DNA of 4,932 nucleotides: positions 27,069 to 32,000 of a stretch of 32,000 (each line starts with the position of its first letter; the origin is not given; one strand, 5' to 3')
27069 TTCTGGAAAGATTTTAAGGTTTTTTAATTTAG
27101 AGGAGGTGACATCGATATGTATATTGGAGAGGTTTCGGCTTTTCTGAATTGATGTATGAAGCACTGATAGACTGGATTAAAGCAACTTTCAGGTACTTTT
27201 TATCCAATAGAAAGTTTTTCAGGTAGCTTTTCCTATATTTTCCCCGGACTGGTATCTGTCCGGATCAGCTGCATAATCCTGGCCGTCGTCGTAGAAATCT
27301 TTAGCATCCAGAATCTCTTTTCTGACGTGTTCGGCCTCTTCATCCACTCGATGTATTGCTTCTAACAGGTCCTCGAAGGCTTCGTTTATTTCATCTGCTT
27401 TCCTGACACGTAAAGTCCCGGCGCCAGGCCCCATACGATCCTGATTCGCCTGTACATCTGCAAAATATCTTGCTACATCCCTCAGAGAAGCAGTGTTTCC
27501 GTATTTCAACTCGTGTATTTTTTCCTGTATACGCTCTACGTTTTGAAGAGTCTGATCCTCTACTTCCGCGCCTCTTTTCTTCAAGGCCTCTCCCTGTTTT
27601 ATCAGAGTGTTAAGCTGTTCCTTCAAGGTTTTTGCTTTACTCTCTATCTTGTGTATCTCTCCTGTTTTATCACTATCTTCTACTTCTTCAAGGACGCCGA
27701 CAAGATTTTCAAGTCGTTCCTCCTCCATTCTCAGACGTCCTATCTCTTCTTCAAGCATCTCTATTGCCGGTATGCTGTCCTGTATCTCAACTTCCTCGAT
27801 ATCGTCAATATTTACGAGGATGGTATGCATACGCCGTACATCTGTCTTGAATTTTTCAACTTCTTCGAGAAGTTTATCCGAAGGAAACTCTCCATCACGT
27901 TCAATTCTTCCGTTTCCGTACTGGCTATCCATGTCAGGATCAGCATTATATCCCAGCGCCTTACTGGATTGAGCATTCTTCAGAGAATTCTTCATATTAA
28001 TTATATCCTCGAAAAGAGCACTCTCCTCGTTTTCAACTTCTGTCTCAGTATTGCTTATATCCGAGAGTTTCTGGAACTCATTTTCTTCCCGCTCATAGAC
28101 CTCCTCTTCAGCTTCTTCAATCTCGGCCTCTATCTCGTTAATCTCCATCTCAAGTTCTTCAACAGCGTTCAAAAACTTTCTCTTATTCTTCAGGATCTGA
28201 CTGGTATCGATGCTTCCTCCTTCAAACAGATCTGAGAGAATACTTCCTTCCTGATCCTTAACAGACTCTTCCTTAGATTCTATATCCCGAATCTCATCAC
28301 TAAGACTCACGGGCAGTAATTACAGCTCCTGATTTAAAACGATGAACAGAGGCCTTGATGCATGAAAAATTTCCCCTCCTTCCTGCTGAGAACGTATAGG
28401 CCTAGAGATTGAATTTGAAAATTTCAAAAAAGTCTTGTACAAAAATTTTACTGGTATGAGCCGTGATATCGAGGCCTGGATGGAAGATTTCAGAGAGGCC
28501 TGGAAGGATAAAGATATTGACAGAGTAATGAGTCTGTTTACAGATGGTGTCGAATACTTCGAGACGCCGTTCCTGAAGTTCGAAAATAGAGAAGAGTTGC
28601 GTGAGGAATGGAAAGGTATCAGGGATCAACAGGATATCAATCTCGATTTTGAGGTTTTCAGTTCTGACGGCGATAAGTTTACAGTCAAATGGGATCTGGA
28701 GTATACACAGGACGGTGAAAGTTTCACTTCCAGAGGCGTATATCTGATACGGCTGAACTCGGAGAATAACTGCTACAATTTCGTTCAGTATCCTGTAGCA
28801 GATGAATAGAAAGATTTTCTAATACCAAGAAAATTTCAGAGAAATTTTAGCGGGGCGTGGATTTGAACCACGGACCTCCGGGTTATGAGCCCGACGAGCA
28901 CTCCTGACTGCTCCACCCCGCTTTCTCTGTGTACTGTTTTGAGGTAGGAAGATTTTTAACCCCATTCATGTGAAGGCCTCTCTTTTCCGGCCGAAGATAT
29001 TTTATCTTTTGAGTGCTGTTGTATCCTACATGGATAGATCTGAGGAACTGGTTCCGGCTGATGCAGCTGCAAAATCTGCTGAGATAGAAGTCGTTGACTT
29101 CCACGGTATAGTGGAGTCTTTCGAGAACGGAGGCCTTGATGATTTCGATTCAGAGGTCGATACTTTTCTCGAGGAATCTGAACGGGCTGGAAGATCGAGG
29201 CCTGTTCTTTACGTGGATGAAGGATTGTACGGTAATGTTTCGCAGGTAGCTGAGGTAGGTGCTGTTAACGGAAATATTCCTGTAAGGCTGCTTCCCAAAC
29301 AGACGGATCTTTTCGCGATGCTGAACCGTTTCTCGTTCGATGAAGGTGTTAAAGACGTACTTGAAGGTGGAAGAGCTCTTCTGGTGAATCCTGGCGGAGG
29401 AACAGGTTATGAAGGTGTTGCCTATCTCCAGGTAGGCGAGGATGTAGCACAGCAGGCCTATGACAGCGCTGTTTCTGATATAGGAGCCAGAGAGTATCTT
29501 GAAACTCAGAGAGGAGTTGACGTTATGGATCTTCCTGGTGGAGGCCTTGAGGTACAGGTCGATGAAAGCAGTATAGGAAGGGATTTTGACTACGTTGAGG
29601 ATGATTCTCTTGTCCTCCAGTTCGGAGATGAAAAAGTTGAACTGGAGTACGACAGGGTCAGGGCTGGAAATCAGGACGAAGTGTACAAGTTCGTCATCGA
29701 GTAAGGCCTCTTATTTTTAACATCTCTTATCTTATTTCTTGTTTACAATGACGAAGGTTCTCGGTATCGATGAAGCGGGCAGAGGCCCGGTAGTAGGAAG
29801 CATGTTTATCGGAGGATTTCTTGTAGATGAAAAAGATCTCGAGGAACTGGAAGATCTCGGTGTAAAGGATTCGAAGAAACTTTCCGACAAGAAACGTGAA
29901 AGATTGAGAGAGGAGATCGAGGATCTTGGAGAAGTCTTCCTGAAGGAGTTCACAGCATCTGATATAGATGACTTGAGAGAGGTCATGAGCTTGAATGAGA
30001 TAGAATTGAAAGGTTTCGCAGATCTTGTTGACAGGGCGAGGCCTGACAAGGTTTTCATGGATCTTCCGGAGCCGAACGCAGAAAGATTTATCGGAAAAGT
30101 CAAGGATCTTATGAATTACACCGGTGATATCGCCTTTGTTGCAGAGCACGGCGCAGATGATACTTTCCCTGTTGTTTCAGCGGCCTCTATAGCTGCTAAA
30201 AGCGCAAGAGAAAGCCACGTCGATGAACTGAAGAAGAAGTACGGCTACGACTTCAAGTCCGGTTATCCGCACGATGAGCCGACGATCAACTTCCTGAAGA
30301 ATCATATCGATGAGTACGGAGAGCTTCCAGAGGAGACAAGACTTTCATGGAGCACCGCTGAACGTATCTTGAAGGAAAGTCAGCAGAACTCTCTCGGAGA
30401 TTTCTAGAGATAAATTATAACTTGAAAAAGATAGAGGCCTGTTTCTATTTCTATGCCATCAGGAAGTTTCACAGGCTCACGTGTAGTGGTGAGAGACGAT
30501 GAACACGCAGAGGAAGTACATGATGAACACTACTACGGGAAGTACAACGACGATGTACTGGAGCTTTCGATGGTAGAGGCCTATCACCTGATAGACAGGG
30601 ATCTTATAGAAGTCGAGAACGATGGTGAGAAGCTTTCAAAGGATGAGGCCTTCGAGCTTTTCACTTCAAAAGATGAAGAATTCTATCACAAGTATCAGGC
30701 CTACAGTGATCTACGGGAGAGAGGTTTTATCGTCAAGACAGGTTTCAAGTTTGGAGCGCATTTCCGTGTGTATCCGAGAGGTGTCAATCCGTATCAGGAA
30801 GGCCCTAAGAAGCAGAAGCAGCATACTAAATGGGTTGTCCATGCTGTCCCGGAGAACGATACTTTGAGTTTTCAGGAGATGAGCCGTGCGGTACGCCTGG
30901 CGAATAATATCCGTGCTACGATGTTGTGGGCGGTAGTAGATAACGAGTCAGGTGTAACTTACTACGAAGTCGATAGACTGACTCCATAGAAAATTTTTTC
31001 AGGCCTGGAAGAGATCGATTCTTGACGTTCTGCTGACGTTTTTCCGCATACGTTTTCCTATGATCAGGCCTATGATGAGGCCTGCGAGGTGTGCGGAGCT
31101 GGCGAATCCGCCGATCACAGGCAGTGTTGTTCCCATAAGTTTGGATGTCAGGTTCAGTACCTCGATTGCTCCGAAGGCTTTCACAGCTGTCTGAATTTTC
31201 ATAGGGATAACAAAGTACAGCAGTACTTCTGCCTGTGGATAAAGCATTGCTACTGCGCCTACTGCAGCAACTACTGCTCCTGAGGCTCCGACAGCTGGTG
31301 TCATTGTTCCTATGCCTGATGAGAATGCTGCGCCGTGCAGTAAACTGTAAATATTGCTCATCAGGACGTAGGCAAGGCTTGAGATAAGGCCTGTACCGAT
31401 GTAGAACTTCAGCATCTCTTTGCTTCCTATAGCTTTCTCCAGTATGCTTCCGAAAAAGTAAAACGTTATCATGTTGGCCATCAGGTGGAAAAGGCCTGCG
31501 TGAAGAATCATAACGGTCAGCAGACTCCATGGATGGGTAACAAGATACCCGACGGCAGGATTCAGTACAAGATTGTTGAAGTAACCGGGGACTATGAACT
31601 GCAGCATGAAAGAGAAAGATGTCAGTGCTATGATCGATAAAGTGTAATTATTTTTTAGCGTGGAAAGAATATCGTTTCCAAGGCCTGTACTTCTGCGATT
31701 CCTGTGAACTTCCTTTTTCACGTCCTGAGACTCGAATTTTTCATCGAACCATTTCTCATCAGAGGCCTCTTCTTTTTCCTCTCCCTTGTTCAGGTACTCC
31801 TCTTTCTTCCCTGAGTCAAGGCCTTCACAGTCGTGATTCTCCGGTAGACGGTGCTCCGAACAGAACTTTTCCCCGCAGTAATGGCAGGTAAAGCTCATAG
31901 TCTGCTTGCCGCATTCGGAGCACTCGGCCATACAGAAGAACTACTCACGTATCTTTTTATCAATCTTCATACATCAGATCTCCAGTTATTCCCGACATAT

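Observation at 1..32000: Extreme over-representation of the palindrome AGGCCT (extended consensus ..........) in all codon phases and in intergenic DNA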

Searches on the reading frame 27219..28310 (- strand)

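Call 6: search_protein_families(library=pfam, proteins=[window:27219-28310:-])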
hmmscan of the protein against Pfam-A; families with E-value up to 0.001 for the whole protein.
window:27219-28310:- (363 aa): 0 families

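Call 45: search_protein_families(library=ncbifam, proteins=[window:27219-28310:-], max_evalue=0.01)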
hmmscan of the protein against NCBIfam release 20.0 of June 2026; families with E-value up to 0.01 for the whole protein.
window:27219-28310:- (363 aa): 3 families
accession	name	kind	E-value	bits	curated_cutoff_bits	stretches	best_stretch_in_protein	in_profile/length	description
NF003034.1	PRK03918.1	equivalog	0.00011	20.3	700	1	149-334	221-415/878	DNA double-strand break repair ATPase Rad50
NF045487.1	ASRP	equivalog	0.0013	17.4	300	0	145-270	341-467/593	archaea-specific SMC-related protein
TIGR02169.1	SMC_prok_A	equivalog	0.0024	15.6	729.4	0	3-208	811-1014/1165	chromosome segregation protein SMC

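Call 46: search_protein_families(library=padloc, proteins=[window:27219-28310:-], max_evalue=0.01)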
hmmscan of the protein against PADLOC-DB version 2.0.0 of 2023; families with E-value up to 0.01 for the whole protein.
window:27219-28310:- (363 aa): 1 family
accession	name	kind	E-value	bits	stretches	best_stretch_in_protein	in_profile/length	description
PDLC00519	JetC1|JetC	-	0.00076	15.8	1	148-351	629-825/1097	DUF3584 domain; MukB-like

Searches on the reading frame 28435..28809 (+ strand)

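Call 27: search_protein_families(library=pfam, proteins=[window:28435-28809:+], max_evalue=0.01)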
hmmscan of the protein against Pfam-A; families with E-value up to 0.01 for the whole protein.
window:28435-28809:+ (124 aa): 4 families
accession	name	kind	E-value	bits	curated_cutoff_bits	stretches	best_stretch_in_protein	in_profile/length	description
PF12680.13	SnoaL_2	-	8.9e-12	45.9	27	1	17-107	2-94/102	SnoaL-like domain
PF14534.12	DUF4440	-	3.2e-05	24.8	25.2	1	14-104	3-95/107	Domain of unknown function (DUF4440)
PF13474.12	SnoaL_3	-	3.3e-05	24.7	22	1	12-72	1-61/121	SnoaL-like domain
PF07366.18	SnoaL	-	0.0029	17.9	28.4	1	18-96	6-85/126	SnoaL-like polyketide cyclase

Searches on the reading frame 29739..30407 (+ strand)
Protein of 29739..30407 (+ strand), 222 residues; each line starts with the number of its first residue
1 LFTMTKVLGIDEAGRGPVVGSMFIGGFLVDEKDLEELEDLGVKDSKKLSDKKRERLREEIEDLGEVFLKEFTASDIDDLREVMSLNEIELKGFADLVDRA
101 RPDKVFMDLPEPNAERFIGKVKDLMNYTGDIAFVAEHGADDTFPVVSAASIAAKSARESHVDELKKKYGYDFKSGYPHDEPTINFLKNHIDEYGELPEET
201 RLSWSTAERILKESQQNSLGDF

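Call 27: search_protein_families(library=pfam, proteins=[window:29739-30407:+], max_evalue=0.01)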
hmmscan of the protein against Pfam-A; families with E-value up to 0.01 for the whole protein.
window:29739-30407:+ (222 aa): 2 families
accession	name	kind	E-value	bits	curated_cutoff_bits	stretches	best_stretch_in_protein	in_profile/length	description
PF01351.25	RNase_HII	-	1.8e-40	139.4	25.8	1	8-206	1-198/199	Ribonuclease HII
PF00542.24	Ribosomal_L12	-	0.0072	17.1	25.9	0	65-117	2-53/67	Ribosomal protein L7/L12 C-terminal domain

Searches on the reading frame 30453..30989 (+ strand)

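Call 27: search_protein_families(library=pfam, proteins=[window:30453-30989:+], max_evalue=0.01)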
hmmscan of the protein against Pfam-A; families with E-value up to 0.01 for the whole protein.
window:30453-30989:+ (178 aa): 3 families
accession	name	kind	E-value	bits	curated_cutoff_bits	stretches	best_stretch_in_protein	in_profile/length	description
PF01974.23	tRNA_int_endo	-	2.2e-26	92.2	27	1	77-170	1-85/85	tRNA intron endonuclease, catalytic C-terminal domain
PF02778.19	tRNA_int_endo_N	-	1.4e-16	60.2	21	1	4-65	3-65/67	tRNA intron endonuclease, N-terminal domain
PF09631.16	Sen15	-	0.0045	17.8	22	1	118-173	31-91/101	Sen15 protein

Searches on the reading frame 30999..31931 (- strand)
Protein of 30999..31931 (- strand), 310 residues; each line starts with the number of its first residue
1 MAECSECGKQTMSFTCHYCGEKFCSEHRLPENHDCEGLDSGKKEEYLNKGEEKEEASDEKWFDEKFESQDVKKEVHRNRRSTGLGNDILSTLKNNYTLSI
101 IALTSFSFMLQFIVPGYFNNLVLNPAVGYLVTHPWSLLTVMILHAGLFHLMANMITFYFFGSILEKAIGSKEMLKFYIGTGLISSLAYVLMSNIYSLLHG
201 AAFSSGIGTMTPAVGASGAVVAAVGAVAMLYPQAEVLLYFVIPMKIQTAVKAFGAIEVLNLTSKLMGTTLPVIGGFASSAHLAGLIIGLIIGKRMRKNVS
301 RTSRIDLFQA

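Call 6: search_protein_families(library=pfam, proteins=[window:30999-31931:-])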
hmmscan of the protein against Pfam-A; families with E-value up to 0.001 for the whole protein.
window:30999-31931:- (310 aa): 3 families
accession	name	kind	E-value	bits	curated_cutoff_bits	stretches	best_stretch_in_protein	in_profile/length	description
PF01694.28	Rhomboid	-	1.5e-26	93.8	22.6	1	133-294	3-139/143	Rhomboid domain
PF01428.23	zf-AN1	-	3.2e-10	40.4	27.9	1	4-39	1-39/40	AN1-like Zinc finger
PF08551.15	DUF1751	-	7.3e-09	36.5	22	1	129-199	3-73/99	Eukaryotic integral membrane protein (DUF1751)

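Call 54: find_encoding_contigs(protein=window:30999-31931:-, flank=10000, max_places=3)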
Protein window:30999-31931:- (310 aa): no gene with exactly this product is on record in the collection.
